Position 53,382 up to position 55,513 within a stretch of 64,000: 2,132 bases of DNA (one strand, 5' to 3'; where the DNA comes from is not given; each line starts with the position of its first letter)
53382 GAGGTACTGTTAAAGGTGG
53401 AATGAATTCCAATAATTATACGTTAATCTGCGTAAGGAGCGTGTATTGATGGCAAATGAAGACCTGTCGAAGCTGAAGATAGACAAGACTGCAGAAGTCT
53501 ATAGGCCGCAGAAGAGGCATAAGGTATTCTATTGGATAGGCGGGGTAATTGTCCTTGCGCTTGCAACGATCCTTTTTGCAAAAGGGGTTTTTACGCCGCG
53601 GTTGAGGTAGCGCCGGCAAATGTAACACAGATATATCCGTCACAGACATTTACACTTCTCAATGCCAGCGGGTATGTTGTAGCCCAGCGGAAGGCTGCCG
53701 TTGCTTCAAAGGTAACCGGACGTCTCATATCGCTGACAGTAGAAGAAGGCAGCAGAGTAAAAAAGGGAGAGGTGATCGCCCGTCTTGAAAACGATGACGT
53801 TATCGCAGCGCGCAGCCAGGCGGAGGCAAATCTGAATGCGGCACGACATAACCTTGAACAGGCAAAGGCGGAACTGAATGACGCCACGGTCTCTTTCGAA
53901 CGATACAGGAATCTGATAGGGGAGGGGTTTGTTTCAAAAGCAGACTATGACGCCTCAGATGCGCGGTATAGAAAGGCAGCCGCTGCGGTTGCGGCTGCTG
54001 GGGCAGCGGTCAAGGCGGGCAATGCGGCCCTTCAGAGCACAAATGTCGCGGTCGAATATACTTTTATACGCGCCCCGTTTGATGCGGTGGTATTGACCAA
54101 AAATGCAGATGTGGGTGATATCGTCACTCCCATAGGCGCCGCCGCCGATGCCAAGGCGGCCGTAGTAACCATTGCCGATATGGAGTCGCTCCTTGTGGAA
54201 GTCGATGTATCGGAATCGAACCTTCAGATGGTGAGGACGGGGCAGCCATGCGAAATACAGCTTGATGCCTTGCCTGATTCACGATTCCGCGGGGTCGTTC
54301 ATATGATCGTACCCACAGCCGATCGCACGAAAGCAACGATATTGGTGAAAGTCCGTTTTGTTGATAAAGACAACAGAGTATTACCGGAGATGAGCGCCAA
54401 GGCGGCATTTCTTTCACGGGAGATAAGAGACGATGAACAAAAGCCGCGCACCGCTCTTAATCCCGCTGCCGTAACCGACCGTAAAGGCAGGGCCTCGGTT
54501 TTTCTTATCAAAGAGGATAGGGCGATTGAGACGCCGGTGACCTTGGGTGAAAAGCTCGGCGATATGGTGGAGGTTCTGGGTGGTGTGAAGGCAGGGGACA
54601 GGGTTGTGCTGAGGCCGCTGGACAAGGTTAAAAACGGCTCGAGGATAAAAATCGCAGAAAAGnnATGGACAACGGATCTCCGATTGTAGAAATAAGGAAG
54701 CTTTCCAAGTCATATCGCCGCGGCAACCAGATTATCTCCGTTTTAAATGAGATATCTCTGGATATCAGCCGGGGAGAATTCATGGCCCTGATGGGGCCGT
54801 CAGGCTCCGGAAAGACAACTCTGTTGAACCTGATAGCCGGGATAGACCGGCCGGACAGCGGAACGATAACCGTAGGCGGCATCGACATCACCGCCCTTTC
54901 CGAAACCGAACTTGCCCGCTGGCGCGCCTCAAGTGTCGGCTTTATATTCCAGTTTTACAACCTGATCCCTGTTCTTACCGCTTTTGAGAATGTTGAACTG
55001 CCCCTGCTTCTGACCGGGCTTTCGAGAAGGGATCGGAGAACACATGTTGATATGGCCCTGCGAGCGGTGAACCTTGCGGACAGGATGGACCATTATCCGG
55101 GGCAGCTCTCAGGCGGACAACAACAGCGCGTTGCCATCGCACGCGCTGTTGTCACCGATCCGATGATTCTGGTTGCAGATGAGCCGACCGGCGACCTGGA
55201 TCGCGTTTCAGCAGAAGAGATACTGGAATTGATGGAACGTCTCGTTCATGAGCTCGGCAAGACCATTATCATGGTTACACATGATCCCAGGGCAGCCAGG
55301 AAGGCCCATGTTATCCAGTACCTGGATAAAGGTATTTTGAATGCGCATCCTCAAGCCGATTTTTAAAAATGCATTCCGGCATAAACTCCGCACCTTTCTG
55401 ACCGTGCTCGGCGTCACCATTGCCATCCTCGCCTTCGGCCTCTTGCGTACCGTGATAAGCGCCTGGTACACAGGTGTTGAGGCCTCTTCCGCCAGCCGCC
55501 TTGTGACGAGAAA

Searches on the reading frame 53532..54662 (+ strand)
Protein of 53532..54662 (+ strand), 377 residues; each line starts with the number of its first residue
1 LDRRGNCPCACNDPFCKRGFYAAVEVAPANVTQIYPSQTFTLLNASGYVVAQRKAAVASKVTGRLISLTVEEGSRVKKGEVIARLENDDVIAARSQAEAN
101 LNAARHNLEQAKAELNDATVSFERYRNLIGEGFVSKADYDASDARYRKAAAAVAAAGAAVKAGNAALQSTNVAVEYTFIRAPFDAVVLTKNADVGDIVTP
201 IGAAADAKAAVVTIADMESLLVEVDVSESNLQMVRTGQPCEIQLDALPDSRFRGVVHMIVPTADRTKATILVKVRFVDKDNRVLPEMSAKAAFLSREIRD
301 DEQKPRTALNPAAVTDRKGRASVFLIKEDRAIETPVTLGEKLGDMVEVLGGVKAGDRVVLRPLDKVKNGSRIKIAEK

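Call 69: search_protein_families(library=pfam, proteins=[window:53532-54662:+], max_evalue=0.00001)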
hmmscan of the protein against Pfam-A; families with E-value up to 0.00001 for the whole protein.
window:53532-54662:+ (377 aa): 3 families
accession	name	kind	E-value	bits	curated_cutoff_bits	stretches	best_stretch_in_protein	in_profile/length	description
PF16576.10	HlyD_D23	-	4.2e-24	85.5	30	1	52-289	17-214/214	Barrel-sandwich domain of CusB or HlyD membrane-fusion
PF13437.12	HlyD_3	-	3.9e-16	60.2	22.2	1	179-279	2-96/106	HlyD family secretion protein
PF13533.13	Biotin_lipoyl_2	-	7.8e-07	29.2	29.8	0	56-86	2-32/32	Biotin-lipoyl like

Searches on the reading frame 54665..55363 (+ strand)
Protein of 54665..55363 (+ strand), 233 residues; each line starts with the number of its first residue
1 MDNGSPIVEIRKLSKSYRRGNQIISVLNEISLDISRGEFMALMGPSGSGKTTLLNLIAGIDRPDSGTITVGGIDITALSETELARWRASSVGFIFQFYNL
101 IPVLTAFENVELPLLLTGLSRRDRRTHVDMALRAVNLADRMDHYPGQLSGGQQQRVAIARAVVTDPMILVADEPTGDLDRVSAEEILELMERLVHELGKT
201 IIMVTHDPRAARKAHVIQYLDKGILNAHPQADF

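Call 69: search_protein_families(library=pfam, proteins=[window:54665-55363:+], max_evalue=0.00001)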
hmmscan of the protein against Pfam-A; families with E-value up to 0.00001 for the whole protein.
window:54665-55363:+ (233 aa): 1 family
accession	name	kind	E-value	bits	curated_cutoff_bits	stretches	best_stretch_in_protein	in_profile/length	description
PF00005.33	ABC_tran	-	1.9e-36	126.1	25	1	27-175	1-136/137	ABC transporter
